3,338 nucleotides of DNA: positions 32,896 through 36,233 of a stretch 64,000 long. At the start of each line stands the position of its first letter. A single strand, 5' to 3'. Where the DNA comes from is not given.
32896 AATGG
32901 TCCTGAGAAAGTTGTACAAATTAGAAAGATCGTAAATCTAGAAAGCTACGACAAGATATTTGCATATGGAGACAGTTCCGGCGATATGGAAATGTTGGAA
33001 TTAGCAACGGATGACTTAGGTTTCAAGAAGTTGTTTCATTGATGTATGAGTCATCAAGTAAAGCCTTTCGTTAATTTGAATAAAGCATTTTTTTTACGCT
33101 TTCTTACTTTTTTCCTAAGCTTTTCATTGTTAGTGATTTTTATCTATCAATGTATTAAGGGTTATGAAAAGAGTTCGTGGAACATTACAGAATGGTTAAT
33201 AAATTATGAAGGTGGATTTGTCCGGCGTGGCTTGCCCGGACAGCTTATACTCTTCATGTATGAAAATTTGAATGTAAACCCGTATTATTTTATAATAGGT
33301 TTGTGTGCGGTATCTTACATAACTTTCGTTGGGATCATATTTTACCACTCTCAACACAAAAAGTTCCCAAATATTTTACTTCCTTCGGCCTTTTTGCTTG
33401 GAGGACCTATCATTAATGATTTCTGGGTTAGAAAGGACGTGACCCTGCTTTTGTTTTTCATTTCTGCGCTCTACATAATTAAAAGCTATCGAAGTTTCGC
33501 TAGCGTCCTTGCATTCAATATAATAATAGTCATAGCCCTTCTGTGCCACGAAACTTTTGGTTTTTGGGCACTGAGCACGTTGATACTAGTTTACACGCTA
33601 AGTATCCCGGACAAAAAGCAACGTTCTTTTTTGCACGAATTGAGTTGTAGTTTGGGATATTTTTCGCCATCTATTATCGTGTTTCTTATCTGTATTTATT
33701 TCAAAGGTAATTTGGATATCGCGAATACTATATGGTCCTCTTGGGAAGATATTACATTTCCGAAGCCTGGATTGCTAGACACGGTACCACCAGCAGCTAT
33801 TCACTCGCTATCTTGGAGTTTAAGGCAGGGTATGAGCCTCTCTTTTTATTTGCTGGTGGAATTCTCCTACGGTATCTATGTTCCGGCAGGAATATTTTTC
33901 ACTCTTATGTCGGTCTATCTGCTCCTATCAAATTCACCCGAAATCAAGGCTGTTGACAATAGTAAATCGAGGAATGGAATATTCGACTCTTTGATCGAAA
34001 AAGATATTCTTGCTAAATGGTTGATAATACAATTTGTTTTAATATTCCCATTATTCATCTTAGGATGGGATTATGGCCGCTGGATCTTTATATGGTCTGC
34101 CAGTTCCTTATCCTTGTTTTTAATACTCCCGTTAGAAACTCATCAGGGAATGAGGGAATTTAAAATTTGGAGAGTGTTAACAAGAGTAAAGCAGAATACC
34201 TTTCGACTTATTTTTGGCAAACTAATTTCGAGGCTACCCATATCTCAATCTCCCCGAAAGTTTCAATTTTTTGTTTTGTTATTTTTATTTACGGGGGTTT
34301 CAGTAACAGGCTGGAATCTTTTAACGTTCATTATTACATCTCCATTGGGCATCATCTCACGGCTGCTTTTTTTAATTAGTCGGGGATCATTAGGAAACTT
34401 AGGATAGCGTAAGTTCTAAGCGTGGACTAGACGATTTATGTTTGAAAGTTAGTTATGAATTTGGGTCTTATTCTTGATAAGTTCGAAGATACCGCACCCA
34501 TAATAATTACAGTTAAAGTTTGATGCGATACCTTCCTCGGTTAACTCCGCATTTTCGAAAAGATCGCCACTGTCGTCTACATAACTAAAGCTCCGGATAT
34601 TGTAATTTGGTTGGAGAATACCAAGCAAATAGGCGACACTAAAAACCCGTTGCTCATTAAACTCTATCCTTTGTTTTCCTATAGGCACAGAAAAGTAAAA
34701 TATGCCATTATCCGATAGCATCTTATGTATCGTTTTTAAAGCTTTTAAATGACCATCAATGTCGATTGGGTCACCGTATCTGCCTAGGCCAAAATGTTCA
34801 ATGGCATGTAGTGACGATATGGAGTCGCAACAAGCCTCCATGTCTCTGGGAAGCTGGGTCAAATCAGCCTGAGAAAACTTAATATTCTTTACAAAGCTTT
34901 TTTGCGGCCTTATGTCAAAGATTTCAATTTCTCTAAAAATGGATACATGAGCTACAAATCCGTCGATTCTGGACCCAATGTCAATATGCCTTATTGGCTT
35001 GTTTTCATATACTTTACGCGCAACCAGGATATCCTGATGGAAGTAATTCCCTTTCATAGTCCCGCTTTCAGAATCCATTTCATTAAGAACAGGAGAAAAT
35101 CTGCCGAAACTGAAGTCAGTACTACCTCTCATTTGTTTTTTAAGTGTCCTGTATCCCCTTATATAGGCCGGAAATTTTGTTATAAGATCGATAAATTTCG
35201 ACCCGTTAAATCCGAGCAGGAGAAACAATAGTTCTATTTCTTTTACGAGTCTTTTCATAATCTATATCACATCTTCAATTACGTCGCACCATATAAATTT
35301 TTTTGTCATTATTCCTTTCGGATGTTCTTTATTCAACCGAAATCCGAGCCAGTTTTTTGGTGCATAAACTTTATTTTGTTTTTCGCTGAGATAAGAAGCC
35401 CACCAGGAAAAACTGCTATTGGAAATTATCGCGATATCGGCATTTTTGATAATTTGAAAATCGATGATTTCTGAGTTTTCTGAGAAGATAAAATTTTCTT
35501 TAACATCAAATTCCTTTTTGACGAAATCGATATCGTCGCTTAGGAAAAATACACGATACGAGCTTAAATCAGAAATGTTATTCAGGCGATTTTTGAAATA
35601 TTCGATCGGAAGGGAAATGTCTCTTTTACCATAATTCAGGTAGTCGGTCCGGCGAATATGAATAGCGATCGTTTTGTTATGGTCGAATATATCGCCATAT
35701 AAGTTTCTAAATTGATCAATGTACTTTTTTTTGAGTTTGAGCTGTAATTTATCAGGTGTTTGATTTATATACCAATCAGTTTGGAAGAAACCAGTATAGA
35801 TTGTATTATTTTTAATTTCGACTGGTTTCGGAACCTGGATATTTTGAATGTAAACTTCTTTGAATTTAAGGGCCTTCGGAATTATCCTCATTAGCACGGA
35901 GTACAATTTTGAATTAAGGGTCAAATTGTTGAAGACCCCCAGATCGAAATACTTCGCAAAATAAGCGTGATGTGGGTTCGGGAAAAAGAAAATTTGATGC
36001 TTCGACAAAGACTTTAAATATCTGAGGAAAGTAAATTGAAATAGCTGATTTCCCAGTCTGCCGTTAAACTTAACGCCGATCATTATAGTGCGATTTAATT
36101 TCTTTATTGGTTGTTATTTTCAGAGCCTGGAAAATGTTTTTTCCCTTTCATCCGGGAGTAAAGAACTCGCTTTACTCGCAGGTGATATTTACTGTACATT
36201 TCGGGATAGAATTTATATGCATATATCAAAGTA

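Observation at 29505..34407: Mycobacterial-type lipid-linked D-arabinofuranose (DPA) pathway look-alike in a Bacteroidota glycan locus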

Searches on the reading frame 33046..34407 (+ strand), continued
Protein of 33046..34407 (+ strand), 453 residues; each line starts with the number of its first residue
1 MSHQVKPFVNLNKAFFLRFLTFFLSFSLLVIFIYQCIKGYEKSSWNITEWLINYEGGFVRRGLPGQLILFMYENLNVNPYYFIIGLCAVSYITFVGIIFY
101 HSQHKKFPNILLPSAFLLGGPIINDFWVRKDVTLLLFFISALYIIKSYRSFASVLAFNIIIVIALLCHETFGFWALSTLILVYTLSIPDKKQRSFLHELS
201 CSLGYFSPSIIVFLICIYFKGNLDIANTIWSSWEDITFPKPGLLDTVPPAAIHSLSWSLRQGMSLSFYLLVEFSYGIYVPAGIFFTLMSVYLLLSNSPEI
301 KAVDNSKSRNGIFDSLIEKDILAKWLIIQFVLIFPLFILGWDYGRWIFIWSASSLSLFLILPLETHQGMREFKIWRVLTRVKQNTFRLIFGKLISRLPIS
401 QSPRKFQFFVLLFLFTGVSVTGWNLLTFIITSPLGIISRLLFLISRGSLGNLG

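Call 31: fold_search(model_id=the predicted structure, library=pdb)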
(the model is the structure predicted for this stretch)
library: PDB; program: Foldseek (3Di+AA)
matches with E <= 10: 152; with E <= 0.001: 0
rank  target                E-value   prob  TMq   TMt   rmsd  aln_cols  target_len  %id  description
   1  6gxc_A                6.4e-01  0.57  0.35  0.25  15.4       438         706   12  Bacterial oligosaccharyltransferase PglB in complex with an inhibitory peptide and a reactive lipid-linked oligosaccha (released 2018-11-14)
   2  5ogl_A                1.2e+00  0.33  0.34  0.25  14.6       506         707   12  Structure of bacterial oligosaccharyltransferase PglB in complex with an acceptor peptide and an lipid-linked oligosac (released 2017-10-25)
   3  6m20_C                1.2e+00  0.06  0.15  0.15  22.5       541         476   11  Crystal structure of Plasmodium falciparum hexose transporter PfHT1 bound with glucose (released 2020-09-09)
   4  7ljc_R                1.3e+00  0.06  0.12  0.16  23.3       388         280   12  Allosteric modulator LY3154207 binding to SKF-81297-bound dopamine receptor 1 in complex with miniGs protein (released 2021-03-03)
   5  4u1g_A                1.6e+00  0.07  0.13  0.18  19.9       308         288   13  Plasmodium falciparum reticulocyte-binding protein homologue 5 (PfRH5) bound to monoclonal antibody QA1 (released 2014-08-13)
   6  7jvq_R                1.6e+00  0.06  0.13  0.17  22.5       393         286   12  Cryo-EM structure of apomorphine-bound dopamine receptor 1 in complex with Gs protein (released 2021-02-24)
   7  7xmt_R                1.7e+00  0.08  0.14  0.19  20.4       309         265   11  CryoEM structure of somatostatin receptor 4 (SSTR4) with Gi1 and J-2156 (released 2022-08-03)
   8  4czb_D                1.7e+00  0.04  0.12  0.13  25.9       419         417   13  Structure of the sodium proton antiporter MjNhaP1 from Methanocaldococcus jannaschii at pH 8. (released 2014-12-10)
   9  6fv8_A                1.8e+00  0.04  0.14  0.14  23.8       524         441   13  Dimer structure of the MATE family multidrug resistance transporter Aq_128 from Aquifex aeolicus in the outward-facing (released 2019-03-20)
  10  2vt4_D                1.9e+00  0.08  0.15  0.21  19.6       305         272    9  TURKEY BETA1 ADRENERGIC RECEPTOR WITH STABILISING MUTATIONS AND BOUND CYANOPINDOLOL (released 2008-06-24)
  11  9jkq_R                1.9e+00  0.07  0.13  0.18  21.2       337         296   12  Cryo-EM structure of the METH-bound hTAAR1-Gs complex (released 2024-10-16)
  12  8jcu_2                2.0e+00  0.09  0.14  0.10  19.2       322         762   11  Cryo-EM structure of mGlu2-mGlu3 heterodimer in presence of LY341495 (dimerization mode I) (released 2023-06-21)
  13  8w8a_R                2.0e+00  0.05  0.12  0.15  23.4       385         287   11  Cryo-EM structure of the RO5256390-TAAR1 complex (released 2023-11-22)
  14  8if8_C                2.1e+00  0.15  0.24  0.20  18.1       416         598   13  Arabinosyltransferase AftA (released 2023-05-31)
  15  8qcx                  2.2e+00  0.04  0.13  0.14  22.9       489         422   10  Cryo-EM structure of the inward-facing FLVCR2 (released 2024-04-17)
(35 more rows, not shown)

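Call 39: search_protein_families(library=ncbifam, proteins=[L082:5908-6642:+, L082:6692-7945:+, L084:6195-6926:+, L084:6977-7996:+], max_evalue=0.001)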
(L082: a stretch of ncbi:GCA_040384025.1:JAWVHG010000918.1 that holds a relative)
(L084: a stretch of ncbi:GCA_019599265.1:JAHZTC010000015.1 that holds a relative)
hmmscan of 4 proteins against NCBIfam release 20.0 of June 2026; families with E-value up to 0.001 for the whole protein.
L082:5908-6642:+ (244 aa): 4 families
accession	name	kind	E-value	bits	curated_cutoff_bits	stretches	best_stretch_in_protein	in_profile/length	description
NF047588.1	GlcsyltransPgfSStrep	equivalog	3.2e-13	49.6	500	1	8-180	4-169/308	glycosyltransferase PgfS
NF041391.1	DPhHxTase_Halo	equivalog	1.8e-12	46.7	375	1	31-211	17-184/213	dolichyl-phosphate hexose transferase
NF007986.1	PRK10714.1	equivalog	1.2e-06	27.8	529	1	5-183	6-177/316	undecaprenyl-phosphate 4-deoxy-4-formamido-L-arabinose transferase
TIGR04182.1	glyco_TIGR04182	equivalog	2.4e-05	23.9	325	1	8-213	3-193/293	S-layer glycoprotein N-glycosyltransferase AglJ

L082:6692-7945:+ (417 aa): 17 families
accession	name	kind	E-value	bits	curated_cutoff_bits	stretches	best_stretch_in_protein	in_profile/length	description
NF005548.0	PRK07208.1-4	equivalog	1.7e-29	102.7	389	1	2-413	4-446/488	hypothetical protein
NF005547.0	PRK07208.1-3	equivalog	2.9e-29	102.1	380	1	3-348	6-356/465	hypothetical protein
TIGR00031.1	UDP-GALP_mutase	equivalog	9.1e-22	77.5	303.75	2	4-260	4-251/378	UDP-galactopyranose mutase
NF005546.0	PRK07208.1-2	equivalog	1.5e-20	73.3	418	2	74-193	107-221/527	hypothetical protein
NF005545.0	PRK07208.1-1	equivalog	9.8e-19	67.1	451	1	3-171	9-175/504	hypothetical protein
NF005549.0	PRK07208.1-5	equivalog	1.4e-13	50.1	587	2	2-70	5-76/534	hypothetical protein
NF005560.0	PRK07233.1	equivalog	2.4e-10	39.8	252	1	3-53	2-53/435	hypothetical protein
TIGR00562.1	proto_IX_ox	equivalog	5.9e-09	35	97.85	1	1-97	2-102/470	protoporphyrinogen oxidase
NF008843.0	PRK11883.1-3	equivalog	3.3e-06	26.5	406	1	1-54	1-56/424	protoporphyrinogen oxidase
TIGR03467.1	HpnE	equivalog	1.8e-05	24.2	283.05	1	4-66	1-65/430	hydroxysqualene dehydroxylase HpnE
TIGR01317.1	GOGAT_sm_gam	subfamily_domain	2.2e-05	23.5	447.7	1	2-40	144-183/485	glutamate synthase small subunit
NF058655.1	CrtID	equivalog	4.6e-05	22.5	640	1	4-76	1-71/478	bifunctional phytoene desaturase/3,4-desaturase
NF008841.0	PRK11883.1-1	equivalog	5.2e-05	22.3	517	1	3-65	5-70/453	protoporphyrinogen oxidase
TIGR02734.1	crtI_fam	subfamily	0.00023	20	238.1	1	4-40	1-38/504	phytoene desaturase family protein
NF009414.0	PRK12778.1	equivalog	0.00043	18.6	1103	1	2-40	432-471/752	bifunctional dihydroorotate dehydrogenase B NAD binding subunit/NADPH-dependent glutamate synthase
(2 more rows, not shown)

L084:6195-6926:+ (243 aa): 4 families
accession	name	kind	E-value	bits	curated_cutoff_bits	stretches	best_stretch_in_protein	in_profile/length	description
NF047588.1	GlcsyltransPgfSStrep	equivalog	4e-13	49.3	500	1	5-179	3-170/308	glycosyltransferase PgfS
NF007986.1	PRK10714.1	equivalog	9.4e-08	31.4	529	1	4-178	7-174/316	undecaprenyl-phosphate 4-deoxy-4-formamido-L-arabinose transferase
NF041391.1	DPhHxTase_Halo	equivalog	6.4e-06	25.3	375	1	70-210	44-185/213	dolichyl-phosphate hexose transferase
TIGR04283.1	glyco_like_mftF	equivalog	0.00022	20.9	182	1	6-55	2-48/221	TIGR04283 family arsenosugar biosynthesis glycosyltransferase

L084:6977-7996:+ (339 aa): 0 families

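Call 40: search_solved_structures(query=L082:6692-7945:+, max_evalue=0.001)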
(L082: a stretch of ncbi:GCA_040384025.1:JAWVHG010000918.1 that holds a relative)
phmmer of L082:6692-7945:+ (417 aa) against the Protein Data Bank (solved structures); distinct sequences matched with E-value up to 0.001: 29.
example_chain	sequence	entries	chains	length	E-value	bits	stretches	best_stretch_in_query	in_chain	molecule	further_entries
3ukk_A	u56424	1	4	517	2.9e-18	69.5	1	4-334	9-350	UDP-galactopyranose mutase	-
3uka_A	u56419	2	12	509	7e-18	68.2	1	4-334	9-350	UDP-galactopyranose mutase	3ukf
3ukl_A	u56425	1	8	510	7.1e-18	68.2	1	4-334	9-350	UDP-galactopyranose mutase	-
3ukh_A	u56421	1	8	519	7.6e-18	68.1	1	4-334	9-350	UDP-galactopyranose mutase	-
3ukq_A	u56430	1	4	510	1.8e-17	66.9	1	4-334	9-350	UDP-galactopyranose mutase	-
4u8i_A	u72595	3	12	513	3.1e-17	66.1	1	4-325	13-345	UDP-galactopyranose mutase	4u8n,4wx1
3ukp_A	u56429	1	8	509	4.1e-17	65.7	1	4-334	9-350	UDP-galactopyranose mutase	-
3ute_A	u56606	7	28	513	4.2e-17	65.7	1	4-325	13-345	UDP-galactopyranose mutase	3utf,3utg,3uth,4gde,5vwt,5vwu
4u8l_A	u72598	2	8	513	8e-17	64.7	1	4-324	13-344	UDP-galactopyranose mutase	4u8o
4u8k_A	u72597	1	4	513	1.1e-16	64.3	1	4-325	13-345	UDP-galactopyranose mutase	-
4u8m_A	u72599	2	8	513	4e-16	62.5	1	4-212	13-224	UDP-galactopyranose mutase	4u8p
4u8j_A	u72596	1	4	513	7.5e-16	61.5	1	4-325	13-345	UDP-galactopyranose mutase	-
5hhf_A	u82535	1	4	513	1e-15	61.1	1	4-325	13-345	UDP-galactopyranose mutase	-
4dsg_A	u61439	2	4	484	7e-13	51.8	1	3-334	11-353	UDP-galactopyranose mutase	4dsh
3gf4_A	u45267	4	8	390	2.4e-11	46.7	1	2-171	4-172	UDP-galactopyranose mutase | Probable UDP-galactopyranose mutase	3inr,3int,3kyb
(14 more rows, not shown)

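Call 41: search_solved_structures(query=A1, max_evalue=10)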
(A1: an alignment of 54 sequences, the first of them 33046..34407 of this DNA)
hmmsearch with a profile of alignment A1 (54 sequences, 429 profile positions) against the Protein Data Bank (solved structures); distinct sequences matched with E-value up to 10: 0.

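Call 48: search_dna_similar(query=window:33046-34407:+, collection=phages, mode=protein, max_rows=15, max_evalue=0.001)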
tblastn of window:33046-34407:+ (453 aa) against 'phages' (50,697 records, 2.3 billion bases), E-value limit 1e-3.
No match.

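Call 54: search_protein_families(library=pfam, proteins=[L084:6977-7996:+, L041:10694-11074:+], max_evalue=0.01)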
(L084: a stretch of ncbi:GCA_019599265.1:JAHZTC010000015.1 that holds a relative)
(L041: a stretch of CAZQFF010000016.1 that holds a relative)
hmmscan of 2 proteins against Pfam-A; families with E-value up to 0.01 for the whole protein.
L084:6977-7996:+ (339 aa): 1 family
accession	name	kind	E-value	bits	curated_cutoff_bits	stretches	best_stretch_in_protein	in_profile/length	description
PF03385.23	STELLO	-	9.5e-12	44.9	27.8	1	227-332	1-105/387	STELLO glycosyltransferases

L041:10694-11074:+ (126 aa): 3 families
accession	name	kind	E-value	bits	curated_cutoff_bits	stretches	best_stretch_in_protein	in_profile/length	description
PF00892.27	EamA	-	1.2e-09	39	28.2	1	57-125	66-134/135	EamA-like transporter family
PF10639.15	TMEM234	-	3e-07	31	30.1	1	19-122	5-110/113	Putative transmembrane family 234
PF00893.25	Multi_Drug_Res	-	0.0002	22.3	23.7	1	60-117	35-93/93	Small Multidrug Resistance protein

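Call 72: search_solved_structures(query=L084:6977-7996:+, max_evalue=1)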
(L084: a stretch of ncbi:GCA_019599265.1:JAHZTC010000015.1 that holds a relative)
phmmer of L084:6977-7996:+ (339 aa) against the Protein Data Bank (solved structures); distinct sequences matched with E-value up to 1: 6.
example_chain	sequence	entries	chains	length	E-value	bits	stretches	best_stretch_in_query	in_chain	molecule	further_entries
7yua_A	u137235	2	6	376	3.2e-21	79.1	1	67-293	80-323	Transglycosylse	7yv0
7xpr_A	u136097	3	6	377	3.2e-21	79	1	67-293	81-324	Transglycosylse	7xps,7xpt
8hl8_A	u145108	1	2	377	7e-21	77.9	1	67-293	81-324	Transglycosylse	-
7xpu_A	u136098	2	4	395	9.7e-21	77.5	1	67-293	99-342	Transglycosylse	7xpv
7exd_R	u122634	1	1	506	0.099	15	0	82-157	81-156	Soluble cytochrome b562,5-hydroxytryptamine receptor 1F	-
3n2q_A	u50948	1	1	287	0.99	11.7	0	263-332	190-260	Sex pheromone staph-cAM373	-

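Call 83: search_protein_representatives(alignment_id=A1)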
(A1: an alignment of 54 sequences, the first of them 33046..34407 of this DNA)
Query: 54 sequences, 429 profile positions. Proteins with E-value up to 0.001 (for the whole library): 4319; up to 1e-10: 2517; up to 1e-30: 648. The best 150 are listed.
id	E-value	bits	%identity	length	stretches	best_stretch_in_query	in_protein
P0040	8.8e-153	525.4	-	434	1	6-427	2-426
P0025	9.4e-144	495.6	-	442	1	10-426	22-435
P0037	8.3e-139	479.3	-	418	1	7-425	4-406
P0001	3.7e-138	477.2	-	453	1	4-422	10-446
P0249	1.6e-135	468.5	-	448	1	7-425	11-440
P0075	1.2e-133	462.3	-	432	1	1-425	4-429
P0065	9.1e-133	459.4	-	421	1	7-425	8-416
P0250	5.7e-131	453.5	-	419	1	13-424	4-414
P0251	1.7e-129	448.7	-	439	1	5-426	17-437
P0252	3.4e-126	437.8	-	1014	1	11-423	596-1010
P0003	2.3e-123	428.5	-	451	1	8-426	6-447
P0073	9.2e-123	426.5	-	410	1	12-424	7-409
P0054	1.1e-122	426.1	-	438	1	1-426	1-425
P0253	2.0e-122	425.3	-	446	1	1-427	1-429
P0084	2.7e-122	424.9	-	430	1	11-423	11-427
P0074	7.6e-96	337.8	-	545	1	34-418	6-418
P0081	7.8e-84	298.2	-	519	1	12-421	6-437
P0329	1.1e-81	291.1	-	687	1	6-418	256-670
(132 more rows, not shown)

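Call 84: search_protein_families(library=pfam, proteins=[P0252, P0329, P0074, P0081], max_evalue=0.001)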
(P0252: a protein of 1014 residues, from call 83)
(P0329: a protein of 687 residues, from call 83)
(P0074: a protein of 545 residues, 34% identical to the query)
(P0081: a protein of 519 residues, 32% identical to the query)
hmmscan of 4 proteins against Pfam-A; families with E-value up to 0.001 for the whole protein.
P0252 (1014 aa): 0 families

P0329 (687 aa): 0 families

P0074 (545 aa): 0 families

P0081 (519 aa): 0 families

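Call 88: fold_search(model_id=the predicted structure, library=viral)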
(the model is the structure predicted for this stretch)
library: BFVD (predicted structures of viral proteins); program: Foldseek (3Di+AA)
matches with E <= 10: 42; with E <= 0.001: 0
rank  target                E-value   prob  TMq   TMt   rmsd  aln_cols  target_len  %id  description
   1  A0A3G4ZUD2            1.8e+00  0.04  0.09  0.07  23.6       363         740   16  chitin synthase [Edafosvirus sp.]
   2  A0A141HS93            2.4e+00  0.03  0.09  0.06  28.4       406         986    9  (no name in the UniProt tables at hand)
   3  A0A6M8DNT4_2          2.5e+00  0.04  0.11  0.06  23.3       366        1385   11  (no name in the UniProt tables at hand)
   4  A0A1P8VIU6            2.6e+00  0.06  0.14  0.18  20.1       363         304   12  Envelope protein [Murid betaherpesvirus 3]
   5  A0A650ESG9            2.6e+00  0.05  0.12  0.14  23.4       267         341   10  (no name in the UniProt tables at hand)
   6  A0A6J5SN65            2.7e+00  0.02  0.10  0.05  25.8       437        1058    9  Uncharacterized protein [uncultured Caudovirales phage]
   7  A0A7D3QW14            2.8e+00  0.06  0.19  0.18  21.7       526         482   12  Uncharacterized protein [Fadolivirus FV1/VV64]
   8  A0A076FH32            3.2e+00  0.08  0.10  0.20  13.5       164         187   15  DUF5904 domain-containing protein [Aureococcus anophagefferens virus]
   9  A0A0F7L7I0            3.7e+00  0.02  0.09  0.06  33.0       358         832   11  Uncharacterized protein [uncultured marine virus]
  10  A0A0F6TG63            3.8e+00  0.03  0.13  0.13  19.6       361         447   11  A78 [Rat cytomegalovirus ALL-03]
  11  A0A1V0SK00            4.0e+00  0.03  0.11  0.10  23.7       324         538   12  RING finger domain protein [Klosneuvirus KNV1]
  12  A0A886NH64            4.3e+00  0.04  0.13  0.20  22.9       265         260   11  (no name in the UniProt tables at hand)
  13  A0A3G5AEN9            4.7e+00  0.08  0.11  0.26  19.2       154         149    6  Uncharacterized protein [Satyrvirus sp.]
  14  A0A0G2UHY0            4.7e+00  0.05  0.13  0.20  19.5       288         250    9  Membrane protein US20 [Mandrillus leucophaeus cytomegalovirus]
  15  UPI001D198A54         4.7e+00  0.03  0.10  0.12  21.5       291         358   11  (no name look-up for this kind of identifier)
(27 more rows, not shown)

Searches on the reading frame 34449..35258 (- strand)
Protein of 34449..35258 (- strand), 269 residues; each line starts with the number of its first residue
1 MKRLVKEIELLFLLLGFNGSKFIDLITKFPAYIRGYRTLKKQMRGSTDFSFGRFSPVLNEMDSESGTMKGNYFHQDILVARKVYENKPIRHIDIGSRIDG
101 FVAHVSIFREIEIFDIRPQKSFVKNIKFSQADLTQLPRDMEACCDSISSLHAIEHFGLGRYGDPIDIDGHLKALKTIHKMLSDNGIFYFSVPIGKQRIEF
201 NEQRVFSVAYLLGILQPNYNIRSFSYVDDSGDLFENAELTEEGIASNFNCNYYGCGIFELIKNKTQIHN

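Call 18: search_protein_families(library=pfam, proteins=[window:34449-35258:-], max_evalue=0.001)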
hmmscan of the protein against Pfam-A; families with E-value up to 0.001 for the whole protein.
window:34449-35258:- (269 aa): 2 families
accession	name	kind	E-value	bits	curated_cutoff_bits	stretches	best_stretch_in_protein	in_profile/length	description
PF03269.20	DUF268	-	3e-15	57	25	1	129-225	48-144/176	Caenorhabditis protein of unknown function, DUF268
PF13489.12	Methyltransf_23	-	5.8e-06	26.6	27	1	85-192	20-119/164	Methyltransferase domain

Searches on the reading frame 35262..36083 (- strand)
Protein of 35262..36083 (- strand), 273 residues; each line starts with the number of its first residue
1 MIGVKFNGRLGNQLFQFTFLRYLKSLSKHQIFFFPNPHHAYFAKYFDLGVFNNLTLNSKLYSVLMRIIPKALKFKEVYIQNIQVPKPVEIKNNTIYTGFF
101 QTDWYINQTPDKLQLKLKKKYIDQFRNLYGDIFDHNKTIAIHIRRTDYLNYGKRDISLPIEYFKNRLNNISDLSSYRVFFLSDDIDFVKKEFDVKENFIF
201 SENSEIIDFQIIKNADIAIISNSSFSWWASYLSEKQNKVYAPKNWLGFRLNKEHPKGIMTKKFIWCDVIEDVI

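Call 18: search_protein_families(library=pfam, proteins=[window:35262-36083:-], max_evalue=0.001)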
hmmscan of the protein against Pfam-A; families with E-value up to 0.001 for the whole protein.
window:35262-36083:- (273 aa): 1 family
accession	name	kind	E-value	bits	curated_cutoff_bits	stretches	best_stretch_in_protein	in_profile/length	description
PF01531.22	Glyco_transf_11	-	2e-20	73.7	23.9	1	3-246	34-279/298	Glycosyl transferase family 11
